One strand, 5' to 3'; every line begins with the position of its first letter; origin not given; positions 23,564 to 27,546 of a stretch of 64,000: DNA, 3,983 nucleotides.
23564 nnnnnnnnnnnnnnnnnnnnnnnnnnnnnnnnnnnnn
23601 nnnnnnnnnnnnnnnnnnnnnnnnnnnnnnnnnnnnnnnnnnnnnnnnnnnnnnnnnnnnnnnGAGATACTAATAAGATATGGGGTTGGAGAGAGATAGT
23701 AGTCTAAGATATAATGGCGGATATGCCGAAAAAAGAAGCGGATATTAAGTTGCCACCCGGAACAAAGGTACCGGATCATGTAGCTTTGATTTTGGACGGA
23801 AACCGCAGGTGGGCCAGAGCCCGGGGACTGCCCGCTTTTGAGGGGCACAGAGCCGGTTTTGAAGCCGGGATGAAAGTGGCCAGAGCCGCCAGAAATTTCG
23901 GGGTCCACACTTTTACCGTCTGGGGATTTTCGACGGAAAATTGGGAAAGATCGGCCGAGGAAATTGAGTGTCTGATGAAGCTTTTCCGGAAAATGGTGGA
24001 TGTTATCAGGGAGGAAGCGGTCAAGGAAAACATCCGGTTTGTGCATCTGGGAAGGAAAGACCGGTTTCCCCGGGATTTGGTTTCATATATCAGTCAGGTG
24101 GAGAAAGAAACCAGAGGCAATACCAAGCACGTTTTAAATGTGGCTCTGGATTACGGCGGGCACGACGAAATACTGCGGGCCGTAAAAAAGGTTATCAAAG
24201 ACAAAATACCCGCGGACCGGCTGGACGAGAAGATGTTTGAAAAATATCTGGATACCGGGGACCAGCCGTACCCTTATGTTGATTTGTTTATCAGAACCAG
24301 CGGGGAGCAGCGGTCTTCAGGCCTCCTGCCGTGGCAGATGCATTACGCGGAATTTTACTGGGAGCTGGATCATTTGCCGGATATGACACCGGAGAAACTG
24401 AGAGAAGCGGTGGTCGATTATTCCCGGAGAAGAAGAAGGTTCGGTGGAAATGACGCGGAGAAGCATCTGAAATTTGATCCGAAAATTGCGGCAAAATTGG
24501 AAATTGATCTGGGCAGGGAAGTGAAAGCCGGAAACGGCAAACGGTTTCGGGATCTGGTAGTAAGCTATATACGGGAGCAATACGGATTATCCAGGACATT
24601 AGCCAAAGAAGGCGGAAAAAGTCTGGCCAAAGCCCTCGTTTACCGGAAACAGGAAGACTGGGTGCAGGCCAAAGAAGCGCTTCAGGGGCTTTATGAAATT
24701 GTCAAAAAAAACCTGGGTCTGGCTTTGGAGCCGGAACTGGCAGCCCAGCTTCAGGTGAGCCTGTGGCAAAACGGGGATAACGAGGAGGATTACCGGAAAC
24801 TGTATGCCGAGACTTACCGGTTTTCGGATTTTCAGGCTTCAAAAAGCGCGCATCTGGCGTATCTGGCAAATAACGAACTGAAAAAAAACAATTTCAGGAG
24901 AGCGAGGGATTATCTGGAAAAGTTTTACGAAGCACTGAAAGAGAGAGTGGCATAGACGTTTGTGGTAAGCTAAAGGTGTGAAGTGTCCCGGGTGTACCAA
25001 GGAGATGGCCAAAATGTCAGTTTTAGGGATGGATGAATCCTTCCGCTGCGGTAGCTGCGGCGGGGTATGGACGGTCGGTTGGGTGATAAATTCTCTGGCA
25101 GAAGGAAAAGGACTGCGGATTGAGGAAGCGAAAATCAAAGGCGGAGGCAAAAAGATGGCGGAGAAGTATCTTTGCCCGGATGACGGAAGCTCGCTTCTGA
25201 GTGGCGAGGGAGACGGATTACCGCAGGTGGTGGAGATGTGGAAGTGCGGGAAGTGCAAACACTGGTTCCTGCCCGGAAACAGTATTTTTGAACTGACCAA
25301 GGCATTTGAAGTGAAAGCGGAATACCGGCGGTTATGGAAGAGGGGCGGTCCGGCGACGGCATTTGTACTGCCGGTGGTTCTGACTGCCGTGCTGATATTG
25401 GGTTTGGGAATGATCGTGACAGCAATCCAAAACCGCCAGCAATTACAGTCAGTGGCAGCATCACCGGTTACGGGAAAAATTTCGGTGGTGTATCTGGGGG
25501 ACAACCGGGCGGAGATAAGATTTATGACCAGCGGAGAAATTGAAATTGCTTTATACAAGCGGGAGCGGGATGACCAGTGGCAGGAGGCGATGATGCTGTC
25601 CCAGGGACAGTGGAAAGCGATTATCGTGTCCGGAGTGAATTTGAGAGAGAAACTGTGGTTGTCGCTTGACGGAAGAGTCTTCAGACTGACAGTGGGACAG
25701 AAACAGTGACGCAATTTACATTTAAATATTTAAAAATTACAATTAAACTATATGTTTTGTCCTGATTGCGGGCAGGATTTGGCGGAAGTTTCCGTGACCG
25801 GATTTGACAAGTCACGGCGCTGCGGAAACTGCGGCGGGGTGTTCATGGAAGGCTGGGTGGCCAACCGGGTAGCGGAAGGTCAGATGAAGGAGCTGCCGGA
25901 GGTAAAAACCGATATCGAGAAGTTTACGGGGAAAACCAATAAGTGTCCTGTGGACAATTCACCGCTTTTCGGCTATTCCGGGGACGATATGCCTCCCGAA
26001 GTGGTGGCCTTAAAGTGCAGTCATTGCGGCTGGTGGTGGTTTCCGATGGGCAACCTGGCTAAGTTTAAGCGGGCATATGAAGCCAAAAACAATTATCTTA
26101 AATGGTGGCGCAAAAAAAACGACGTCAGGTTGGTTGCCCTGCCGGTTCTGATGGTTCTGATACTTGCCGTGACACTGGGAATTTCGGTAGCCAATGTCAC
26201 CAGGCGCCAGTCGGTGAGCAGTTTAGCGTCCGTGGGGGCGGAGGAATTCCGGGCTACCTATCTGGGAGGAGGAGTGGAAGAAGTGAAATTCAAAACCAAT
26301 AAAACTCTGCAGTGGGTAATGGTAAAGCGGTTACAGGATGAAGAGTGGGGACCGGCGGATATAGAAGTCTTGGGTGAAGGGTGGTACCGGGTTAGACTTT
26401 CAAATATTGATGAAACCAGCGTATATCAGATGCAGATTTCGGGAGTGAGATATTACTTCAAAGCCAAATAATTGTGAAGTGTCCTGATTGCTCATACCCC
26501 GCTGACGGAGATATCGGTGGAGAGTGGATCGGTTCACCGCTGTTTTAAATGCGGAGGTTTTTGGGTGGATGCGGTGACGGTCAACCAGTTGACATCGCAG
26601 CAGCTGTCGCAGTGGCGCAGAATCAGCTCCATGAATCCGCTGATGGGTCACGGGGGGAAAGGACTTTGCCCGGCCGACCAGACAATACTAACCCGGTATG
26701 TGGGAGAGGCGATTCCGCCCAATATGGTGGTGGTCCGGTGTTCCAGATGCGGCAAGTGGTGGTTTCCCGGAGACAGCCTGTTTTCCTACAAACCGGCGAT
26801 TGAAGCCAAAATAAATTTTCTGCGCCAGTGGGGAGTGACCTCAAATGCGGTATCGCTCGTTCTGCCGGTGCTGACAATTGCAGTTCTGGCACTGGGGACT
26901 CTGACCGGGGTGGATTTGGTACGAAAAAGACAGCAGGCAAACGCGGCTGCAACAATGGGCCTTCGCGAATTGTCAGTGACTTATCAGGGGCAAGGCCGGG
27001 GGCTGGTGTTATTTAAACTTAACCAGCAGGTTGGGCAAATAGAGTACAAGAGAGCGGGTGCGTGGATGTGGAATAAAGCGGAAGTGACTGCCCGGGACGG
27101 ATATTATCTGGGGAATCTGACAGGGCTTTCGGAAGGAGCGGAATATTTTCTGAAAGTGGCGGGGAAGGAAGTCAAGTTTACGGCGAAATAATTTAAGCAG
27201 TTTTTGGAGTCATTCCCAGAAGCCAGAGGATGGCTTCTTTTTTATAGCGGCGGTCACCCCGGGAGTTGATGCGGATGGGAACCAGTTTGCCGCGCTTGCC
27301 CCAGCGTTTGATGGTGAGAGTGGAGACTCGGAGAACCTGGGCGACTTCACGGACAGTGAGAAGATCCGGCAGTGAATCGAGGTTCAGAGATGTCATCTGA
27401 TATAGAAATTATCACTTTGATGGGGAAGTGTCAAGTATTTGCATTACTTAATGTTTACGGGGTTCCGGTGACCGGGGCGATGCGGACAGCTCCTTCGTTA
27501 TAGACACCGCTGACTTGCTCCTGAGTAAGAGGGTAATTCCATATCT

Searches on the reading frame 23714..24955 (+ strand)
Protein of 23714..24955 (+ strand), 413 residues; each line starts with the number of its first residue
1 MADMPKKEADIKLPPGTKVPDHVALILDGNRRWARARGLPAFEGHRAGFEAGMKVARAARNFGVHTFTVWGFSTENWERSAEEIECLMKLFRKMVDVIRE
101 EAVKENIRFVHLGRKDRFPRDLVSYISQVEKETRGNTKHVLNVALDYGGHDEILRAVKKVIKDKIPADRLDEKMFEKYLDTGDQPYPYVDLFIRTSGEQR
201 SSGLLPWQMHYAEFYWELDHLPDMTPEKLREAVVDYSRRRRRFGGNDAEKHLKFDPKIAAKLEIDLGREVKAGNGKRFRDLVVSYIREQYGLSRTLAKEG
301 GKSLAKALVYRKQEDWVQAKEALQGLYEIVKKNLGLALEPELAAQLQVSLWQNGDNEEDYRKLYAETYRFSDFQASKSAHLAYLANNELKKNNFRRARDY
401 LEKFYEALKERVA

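Call 13: search_protein_families(library=pfam, proteins=[window:23714-24955:+], max_evalue=0.001)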
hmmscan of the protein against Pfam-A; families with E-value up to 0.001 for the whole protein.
window:23714-24955:+ (413 aa): 1 family
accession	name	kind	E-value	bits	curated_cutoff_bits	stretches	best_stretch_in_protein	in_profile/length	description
PF01255.24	Prenyltransf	-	3.6e-67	226.5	27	1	26-244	1-219/219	Putative undecaprenyl diphosphate synthase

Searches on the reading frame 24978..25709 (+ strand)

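Call 13: search_protein_families(library=pfam, proteins=[window:24978-25709:+], max_evalue=0.001)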
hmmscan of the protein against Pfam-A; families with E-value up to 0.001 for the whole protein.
window:24978-25709:+ (243 aa): 1 family
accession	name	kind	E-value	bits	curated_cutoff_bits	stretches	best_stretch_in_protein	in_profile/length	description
PF13453.11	Zn_ribbon_TFIIB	-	0.00015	21.5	22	0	2-31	1-29/41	Transcription factor zinc-finger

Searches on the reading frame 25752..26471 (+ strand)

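Call 47: search_protein_families(library=pfam, proteins=[window:25752-26471:+], max_evalue=0.1)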
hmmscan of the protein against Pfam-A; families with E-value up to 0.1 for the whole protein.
window:25752-26471:+ (239 aa): 4 families
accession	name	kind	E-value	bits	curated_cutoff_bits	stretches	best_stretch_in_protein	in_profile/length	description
PF13453.11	Zn_ribbon_TFIIB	-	0.0006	19.6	22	1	3-32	2-30/41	Transcription factor zinc-finger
PF13717.11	Zn_ribbon_4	-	0.0047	17.3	30.3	0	80-96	19-35/36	zinc-ribbon domain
PF12773.13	DZR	-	0.013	16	27.3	1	2-29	14-32/45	Double zinc ribbon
PF13240.11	Zn_Ribbon_1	-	0.03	14.6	25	0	2-10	1-9/23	zinc-ribbon domain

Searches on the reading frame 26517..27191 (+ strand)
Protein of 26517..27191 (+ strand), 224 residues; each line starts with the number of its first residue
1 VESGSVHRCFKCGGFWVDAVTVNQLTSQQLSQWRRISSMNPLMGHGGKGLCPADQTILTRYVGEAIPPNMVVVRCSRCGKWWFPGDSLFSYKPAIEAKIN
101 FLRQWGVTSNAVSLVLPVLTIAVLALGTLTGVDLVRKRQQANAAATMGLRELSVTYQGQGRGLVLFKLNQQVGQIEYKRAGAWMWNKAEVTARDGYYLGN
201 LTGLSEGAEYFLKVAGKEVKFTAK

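Call 47: search_protein_families(library=pfam, proteins=[window:26517-27191:+], max_evalue=0.1)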
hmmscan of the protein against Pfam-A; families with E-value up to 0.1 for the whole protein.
window:26517-27191:+ (224 aa): 2 families
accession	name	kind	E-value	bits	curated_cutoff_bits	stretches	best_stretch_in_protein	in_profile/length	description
PF13717.11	Zn_ribbon_4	-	0.0017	18.7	30.3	1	64-82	17-35/36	zinc-ribbon domain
PF13453.11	Zn_ribbon_TFIIB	-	0.0023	17.7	22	1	5-25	18-38/41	Transcription factor zinc-finger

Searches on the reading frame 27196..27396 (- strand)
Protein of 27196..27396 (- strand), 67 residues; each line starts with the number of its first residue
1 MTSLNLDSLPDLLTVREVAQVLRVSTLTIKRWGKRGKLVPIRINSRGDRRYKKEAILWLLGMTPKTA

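Call 89: search_protein_families(library=pfam, proteins=[window:27196-27396:-], max_evalue=0.01)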
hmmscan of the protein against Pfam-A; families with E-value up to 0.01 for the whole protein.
seq(67 aa): 3 families
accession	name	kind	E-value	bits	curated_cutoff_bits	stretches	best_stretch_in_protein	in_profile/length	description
PF13411.12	MerR_1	-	5.9e-10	39.6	21.6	1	14-60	2-47/69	MerR HTH family regulatory protein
PF12728.13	HTH_17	-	2.5e-08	34.5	27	1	12-56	1-43/51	Helix-turn-helix domain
PF00376.29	MerR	-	6.1e-06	26.4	28.2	1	14-51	1-38/38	MerR family regulatory protein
